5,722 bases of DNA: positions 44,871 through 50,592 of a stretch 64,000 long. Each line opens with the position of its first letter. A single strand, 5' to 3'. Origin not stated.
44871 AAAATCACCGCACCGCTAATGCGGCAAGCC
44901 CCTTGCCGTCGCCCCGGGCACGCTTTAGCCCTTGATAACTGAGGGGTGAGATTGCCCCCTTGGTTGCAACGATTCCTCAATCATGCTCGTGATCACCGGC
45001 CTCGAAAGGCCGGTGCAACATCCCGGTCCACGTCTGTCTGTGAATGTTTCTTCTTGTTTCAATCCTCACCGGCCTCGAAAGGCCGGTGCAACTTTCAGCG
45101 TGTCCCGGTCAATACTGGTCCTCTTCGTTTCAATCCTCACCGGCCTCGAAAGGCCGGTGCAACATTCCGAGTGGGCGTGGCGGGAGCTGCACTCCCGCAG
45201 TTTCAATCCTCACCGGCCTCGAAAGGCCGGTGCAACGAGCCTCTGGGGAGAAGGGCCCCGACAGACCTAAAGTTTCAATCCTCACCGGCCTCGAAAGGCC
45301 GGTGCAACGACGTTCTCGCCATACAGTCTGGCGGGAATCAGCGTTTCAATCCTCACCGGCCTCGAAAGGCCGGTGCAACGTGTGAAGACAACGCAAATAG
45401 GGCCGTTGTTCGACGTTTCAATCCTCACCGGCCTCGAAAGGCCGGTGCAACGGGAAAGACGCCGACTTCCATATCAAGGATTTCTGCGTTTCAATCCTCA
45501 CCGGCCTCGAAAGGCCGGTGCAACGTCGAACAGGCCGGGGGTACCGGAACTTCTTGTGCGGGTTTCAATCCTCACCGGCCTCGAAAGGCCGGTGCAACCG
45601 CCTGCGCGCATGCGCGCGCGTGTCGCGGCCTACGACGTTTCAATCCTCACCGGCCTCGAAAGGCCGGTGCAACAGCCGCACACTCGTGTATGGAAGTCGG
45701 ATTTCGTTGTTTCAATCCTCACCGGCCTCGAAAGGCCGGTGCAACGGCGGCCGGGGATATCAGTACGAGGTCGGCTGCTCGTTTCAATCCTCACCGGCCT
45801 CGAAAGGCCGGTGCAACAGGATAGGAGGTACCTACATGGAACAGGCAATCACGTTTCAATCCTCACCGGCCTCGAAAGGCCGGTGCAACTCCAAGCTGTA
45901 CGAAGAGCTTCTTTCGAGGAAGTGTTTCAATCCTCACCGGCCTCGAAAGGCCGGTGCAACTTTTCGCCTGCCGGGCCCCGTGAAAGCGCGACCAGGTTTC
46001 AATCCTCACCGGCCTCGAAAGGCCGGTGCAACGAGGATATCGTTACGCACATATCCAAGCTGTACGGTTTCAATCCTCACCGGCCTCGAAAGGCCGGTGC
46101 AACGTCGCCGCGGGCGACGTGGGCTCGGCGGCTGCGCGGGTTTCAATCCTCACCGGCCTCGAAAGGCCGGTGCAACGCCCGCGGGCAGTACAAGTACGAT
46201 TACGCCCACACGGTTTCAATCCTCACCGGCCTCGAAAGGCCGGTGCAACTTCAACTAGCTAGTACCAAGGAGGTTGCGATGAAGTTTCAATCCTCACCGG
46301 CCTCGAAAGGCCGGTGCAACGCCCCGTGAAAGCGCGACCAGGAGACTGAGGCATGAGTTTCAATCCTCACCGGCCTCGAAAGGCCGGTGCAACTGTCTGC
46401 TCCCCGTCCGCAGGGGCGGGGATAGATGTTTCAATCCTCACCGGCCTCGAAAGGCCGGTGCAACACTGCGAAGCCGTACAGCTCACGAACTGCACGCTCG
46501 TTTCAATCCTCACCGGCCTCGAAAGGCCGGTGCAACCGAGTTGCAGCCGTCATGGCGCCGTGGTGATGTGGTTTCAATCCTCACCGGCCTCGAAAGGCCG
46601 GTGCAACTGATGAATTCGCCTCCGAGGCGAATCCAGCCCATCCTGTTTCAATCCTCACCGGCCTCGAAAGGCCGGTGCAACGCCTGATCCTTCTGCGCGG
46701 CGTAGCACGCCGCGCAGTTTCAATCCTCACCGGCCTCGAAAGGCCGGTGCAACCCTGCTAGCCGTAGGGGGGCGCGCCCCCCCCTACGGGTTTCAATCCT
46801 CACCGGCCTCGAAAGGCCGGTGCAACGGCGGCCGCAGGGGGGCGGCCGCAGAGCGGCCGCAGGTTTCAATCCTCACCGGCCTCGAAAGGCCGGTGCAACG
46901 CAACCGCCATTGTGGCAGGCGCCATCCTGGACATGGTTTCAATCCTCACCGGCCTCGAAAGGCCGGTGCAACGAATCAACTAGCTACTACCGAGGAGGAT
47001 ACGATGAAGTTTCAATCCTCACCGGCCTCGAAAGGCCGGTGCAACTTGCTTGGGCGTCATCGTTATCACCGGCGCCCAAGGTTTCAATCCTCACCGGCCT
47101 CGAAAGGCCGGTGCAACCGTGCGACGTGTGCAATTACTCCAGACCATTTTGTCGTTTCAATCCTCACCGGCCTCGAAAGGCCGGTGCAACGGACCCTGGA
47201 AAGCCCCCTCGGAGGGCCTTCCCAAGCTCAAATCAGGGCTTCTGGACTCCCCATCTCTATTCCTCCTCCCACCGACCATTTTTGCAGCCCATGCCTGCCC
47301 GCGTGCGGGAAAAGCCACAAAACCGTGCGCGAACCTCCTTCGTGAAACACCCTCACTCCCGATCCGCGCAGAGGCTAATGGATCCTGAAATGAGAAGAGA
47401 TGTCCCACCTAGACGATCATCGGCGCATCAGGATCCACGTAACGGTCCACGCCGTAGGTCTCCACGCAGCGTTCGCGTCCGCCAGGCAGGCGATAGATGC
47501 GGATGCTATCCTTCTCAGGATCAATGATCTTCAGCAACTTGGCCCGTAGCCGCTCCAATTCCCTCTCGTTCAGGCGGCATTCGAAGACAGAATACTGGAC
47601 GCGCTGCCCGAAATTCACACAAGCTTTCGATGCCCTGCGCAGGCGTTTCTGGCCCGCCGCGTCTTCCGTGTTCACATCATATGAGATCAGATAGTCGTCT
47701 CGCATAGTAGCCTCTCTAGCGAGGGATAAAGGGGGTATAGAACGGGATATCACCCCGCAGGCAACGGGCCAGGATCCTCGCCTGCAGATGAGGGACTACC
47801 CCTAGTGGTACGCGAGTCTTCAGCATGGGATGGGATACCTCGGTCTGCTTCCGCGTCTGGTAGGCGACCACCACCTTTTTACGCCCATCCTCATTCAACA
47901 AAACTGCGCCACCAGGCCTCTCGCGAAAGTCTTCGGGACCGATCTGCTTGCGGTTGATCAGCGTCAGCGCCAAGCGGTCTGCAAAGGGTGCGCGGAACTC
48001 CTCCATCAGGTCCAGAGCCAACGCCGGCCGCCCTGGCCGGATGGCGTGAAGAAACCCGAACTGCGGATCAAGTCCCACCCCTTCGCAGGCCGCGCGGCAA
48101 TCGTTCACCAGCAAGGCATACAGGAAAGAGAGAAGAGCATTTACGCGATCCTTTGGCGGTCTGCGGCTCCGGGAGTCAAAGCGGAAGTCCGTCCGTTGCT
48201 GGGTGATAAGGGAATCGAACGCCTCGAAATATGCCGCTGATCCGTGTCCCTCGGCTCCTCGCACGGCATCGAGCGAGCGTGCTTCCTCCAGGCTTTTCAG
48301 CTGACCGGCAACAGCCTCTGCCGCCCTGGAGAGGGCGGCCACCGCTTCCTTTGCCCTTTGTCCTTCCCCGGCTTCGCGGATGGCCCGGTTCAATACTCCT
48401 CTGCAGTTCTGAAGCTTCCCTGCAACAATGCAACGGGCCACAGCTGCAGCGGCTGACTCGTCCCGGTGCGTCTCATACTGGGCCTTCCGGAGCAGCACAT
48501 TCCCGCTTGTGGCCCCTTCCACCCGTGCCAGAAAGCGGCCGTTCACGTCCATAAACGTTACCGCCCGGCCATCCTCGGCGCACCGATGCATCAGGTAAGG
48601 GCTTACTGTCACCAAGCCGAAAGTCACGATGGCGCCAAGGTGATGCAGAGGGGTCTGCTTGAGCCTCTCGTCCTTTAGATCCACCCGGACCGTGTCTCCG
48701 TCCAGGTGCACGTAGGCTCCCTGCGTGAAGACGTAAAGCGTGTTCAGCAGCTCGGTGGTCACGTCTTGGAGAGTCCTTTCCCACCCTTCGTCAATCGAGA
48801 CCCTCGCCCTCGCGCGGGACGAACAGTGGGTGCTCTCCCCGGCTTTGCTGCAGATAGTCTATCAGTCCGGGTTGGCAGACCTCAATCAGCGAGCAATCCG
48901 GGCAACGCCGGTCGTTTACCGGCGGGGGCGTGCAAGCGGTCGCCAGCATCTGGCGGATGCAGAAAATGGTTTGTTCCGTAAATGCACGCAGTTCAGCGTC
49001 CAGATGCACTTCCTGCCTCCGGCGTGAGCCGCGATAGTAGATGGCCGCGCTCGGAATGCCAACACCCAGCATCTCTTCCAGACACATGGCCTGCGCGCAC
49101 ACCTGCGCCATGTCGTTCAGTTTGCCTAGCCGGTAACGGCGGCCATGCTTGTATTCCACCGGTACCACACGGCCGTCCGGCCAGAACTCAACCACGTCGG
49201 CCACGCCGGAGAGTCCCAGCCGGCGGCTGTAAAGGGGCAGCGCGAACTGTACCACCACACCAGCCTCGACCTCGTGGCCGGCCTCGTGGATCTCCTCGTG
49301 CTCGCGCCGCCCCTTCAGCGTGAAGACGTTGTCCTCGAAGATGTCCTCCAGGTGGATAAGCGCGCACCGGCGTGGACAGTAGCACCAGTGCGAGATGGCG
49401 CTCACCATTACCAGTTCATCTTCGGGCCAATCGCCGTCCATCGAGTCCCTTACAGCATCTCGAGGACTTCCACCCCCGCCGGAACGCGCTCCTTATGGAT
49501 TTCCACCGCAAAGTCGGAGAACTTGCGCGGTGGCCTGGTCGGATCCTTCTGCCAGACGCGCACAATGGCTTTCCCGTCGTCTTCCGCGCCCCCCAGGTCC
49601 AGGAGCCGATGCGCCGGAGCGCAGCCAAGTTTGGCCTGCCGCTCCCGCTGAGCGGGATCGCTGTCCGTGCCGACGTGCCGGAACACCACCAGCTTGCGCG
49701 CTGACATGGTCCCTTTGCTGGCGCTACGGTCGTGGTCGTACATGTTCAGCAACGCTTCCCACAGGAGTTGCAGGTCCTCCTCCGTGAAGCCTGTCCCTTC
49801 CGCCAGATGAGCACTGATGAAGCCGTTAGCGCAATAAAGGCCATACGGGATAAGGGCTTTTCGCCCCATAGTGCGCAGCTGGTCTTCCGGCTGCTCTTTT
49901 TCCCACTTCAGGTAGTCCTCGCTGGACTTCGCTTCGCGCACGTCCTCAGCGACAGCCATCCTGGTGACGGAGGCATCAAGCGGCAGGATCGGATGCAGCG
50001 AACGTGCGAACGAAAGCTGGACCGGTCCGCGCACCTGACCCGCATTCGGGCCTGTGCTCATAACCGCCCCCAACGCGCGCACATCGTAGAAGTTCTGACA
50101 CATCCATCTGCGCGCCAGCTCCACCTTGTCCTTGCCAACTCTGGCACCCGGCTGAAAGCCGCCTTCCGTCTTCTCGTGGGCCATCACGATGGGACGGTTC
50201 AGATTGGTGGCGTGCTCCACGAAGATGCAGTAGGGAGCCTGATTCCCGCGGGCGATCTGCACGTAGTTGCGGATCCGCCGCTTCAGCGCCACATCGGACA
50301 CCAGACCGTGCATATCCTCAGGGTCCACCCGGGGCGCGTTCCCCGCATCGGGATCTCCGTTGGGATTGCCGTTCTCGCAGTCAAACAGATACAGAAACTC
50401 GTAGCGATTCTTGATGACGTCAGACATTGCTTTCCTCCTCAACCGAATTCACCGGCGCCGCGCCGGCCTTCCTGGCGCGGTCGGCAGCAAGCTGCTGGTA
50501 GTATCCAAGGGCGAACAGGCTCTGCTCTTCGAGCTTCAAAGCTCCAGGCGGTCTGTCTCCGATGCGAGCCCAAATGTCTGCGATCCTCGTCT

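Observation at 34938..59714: Composite type III-B plus type I-C CRISPR-Cas locus with two inverted arrays sharing one repeat and duplicated leaders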

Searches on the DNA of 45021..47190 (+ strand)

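Call 59: search_dna_similar(query=window:45021-47190:+, collection=phages, mode=distant, max_evalue=0.001, max_rows=10)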
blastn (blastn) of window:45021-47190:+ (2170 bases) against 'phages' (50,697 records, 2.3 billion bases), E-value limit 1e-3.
No match.

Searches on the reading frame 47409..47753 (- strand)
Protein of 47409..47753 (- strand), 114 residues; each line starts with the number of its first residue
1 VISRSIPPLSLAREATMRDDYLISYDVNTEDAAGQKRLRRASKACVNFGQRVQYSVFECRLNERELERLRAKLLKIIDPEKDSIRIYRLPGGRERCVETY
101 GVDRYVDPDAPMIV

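Call 6: search_protein_families(library=ncbifam, proteins=[window:47409-47753:-])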
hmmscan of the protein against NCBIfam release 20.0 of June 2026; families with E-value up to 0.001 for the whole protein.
window:47409-47753:- (114 aa): 1 family
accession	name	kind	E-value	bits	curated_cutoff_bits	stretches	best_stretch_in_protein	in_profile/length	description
TIGR01573.1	cas2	equivalog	1.2e-17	63.9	24.5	1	21-106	3-87/96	CRISPR-associated endonuclease Cas2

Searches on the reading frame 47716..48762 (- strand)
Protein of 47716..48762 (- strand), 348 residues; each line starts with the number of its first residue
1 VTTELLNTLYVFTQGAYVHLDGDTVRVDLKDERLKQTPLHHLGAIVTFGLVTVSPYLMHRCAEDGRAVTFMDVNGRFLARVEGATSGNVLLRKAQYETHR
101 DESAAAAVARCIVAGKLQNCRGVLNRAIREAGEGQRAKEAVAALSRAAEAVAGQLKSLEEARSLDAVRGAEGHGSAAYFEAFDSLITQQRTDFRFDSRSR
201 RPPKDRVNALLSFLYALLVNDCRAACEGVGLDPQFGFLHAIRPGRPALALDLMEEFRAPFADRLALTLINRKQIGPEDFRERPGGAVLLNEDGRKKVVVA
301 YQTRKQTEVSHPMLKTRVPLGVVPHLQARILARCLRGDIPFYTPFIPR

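Call 6: search_protein_families(library=ncbifam, proteins=[window:47716-48762:-])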
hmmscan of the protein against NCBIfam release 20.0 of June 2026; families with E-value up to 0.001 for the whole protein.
window:47716-48762:- (348 aa): 9 families
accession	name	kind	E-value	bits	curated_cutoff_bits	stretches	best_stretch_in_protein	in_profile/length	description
TIGR03640.1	cas1_DVULG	exception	3.1e-149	496.8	385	1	5-346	2-339/340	type I-C CRISPR-associated endonuclease Cas1c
NF049935.1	cas4g_cas1g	exception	8.6e-100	334.7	560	1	7-348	215-546/546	CRISPR-associated endonuclease Cas4g/Cas1g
TIGR04093.1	cas1_CYANO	exception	8.7e-83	278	385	1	7-346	1-332/334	type I-D CRISPR-associated endonuclease Cas1d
TIGR00287.1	cas1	equivalog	7.7e-80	268.4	71.7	1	8-342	1-326/327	CRISPR-associated endonuclease Cas1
TIGR03983.1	cas1_MYXAN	equivalog_domain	2.1e-56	191.4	358.05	1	7-339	12-338/347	type I-MYXAN CRISPR-associated endonuclease Cas1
TIGR03641.1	cas1_HMARI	exception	1.3e-45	156.1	304.1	1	8-340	2-316/324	type I-B CRISPR-associated endonuclease Cas1b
TIGR04329.1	cas1_PREFRAN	exception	1.8e-20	73.3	300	1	21-297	21-277/317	type V CRISPR-associated endonuclease Cas1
TIGR03639.1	cas1_NMENI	exception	5.5e-11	42.3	120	1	12-273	6-236/278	type II CRISPR-associated endonuclease Cas1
TIGR03638.1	cas1_ECOLI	exception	1.5e-07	30.9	215.6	1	159-242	125-207/269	type I-E CRISPR-associated endonuclease Cas1e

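Call 13: find_related_loci(query=window:47716-48762:-, collection=genome_contigs, flank=10000)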
Query window:47716-48762:- (348 aa) in genome_contigs; peptide patterns used: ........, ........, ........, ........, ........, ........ (x = any residue, [..] = any of these).
195 stretches matched a pattern; 38 encode a relative of the query (tblastn E <= 1e-3); 38 distinct loci.
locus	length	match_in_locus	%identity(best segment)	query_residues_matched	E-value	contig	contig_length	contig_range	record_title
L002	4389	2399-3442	99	1-348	0e+0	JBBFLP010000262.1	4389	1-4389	MAG: Armatimonadota bacterium isolate Uz-U4-28 NODE_9928_length_4389_cov_10.226350, whole genome shotgun sequence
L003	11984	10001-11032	56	1-348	6e-130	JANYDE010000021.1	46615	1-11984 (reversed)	MAG: Chamaesiphon sp. 336R_metabinner_41 336R_k141_2569603, whole genome shotgun sequence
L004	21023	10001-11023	57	4-348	7e-130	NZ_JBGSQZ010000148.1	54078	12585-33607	MAG: Chamaesiphon sp. isolate JTS-AC345 k141_3494989, whole genome shotgun sequence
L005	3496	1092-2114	56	4-348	2e-133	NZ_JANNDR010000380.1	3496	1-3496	MAG: Chamaesiphon sp. OTE_75_metabat_556 OTE_75_k141_2411041, whole genome shotgun sequence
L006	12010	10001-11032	56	1-348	1e-129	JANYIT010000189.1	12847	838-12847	MAG: Chamaesiphon sp. GL140_3_metabinner_129_sub GL140_3_k141_3252512, whole genome shotgun sequence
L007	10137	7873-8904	56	1-348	3e-129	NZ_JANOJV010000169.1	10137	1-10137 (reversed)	MAG: Chamaesiphon sp. VAR_48_metabat_135_sub VAR_48_k141_2332762, whole genome shotgun sequence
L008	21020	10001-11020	52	1-344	3e-112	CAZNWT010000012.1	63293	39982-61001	MAG TPA_asm: uncultured Victivallales bacterium isolate binchicken_co47_191 genome assembly, contig: NODE_265_length_632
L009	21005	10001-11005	54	7-346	2e-111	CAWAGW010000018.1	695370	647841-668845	MAG: uncultured delta proteobacterium isolate MFD02416.bin.2.191 genome assembly, contig: contig_6572, whole genome shot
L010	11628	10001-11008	54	6-345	3e-111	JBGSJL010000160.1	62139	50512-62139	MAG: Pirellulaceae bacterium isolate JTS-AC156 k141_1022904, whole genome shotgun sequence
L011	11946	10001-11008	52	6-345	4e-111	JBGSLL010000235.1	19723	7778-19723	MAG: Rhodopirellula sp. isolate JTS-AC204 k141_4167204, whole genome shotgun sequence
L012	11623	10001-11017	52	6-348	4e-110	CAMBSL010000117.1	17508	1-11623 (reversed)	MAG: Pirellula staleyi DSM 6068 isolate AE-24oct19-290 genome assembly, contig: AE-24oct19-C4985, whole genome shotgun s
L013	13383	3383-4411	52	2-348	2e-109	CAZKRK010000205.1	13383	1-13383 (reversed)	MAG TPA_asm: uncultured Victivallales bacterium isolate binchicken_co97_363 genome assembly, contig: NODE_18476_length_1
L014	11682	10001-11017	50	6-348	2e-109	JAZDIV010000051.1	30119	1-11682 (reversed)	MAG: PVC group bacterium isolate MEGAHIT-group-0.426 k141_13010943, whole genome shotgun sequence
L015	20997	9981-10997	52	4-346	6e-109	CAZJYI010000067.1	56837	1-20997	MAG TPA_asm: uncultured Victivallales bacterium isolate binchicken_co97_160 genome assembly, contig: NODE_2110_length_56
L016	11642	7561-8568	52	6-345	7e-109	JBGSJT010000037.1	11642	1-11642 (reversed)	MAG: Pirellulaceae bacterium isolate JTS-AC163 k141_4253862, whole genome shotgun sequence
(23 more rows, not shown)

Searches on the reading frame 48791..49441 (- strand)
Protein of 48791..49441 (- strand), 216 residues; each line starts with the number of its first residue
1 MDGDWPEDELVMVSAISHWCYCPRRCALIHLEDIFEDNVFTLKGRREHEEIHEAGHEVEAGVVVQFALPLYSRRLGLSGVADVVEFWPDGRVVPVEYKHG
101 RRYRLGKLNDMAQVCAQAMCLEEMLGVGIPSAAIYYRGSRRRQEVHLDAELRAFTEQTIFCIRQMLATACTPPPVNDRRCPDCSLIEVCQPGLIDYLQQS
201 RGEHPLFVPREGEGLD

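Call 6: search_protein_families(library=ncbifam, proteins=[window:48791-49441:-])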
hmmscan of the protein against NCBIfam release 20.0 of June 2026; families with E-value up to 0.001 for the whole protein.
window:48791-49441:- (216 aa): 3 families
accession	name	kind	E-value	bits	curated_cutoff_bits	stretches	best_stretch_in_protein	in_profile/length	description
NF049935.1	cas4g_cas1g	exception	8.6e-39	133.4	560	1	11-209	2-209/546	CRISPR-associated endonuclease Cas4g/Cas1g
TIGR00372.1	cas4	equivalog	2.2e-35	122.1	65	1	13-191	3-180/180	CRISPR-associated protein Cas4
TIGR04328.1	cas4_PREFRAN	exception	6.7e-06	26.2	70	1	13-190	3-176/178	type V CRISPR-associated protein Cas4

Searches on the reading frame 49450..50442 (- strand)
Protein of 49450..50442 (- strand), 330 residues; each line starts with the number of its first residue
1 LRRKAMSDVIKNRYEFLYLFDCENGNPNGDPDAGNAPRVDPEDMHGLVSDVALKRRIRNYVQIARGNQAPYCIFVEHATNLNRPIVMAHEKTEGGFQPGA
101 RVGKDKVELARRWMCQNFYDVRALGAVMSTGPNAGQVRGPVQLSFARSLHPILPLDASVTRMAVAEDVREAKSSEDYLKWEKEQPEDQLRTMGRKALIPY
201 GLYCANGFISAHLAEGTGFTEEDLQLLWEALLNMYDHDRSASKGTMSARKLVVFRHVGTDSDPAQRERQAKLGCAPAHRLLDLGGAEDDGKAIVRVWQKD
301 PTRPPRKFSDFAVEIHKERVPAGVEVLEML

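Call 6: search_protein_families(library=ncbifam, proteins=[window:49450-50442:-])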
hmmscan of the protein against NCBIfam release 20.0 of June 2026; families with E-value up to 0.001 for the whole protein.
window:49450-50442:- (330 aa): 3 families
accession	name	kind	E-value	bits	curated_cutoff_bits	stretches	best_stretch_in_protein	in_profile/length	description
TIGR02589.1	cas_Csd2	exception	6.8e-90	301.3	182.25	1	13-329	1-284/284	type I-C CRISPR-associated protein Cas7/Csd2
TIGR01595.1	cas_CT1132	subfamily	2.3e-63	214.2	125.8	1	10-257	1-230/268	CRISPR-associated protein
TIGR02590.1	cas_Csh2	exception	4.4e-23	82.2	171.55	1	13-252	1-218/286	type I-B CRISPR-associated protein Cas7/Csh2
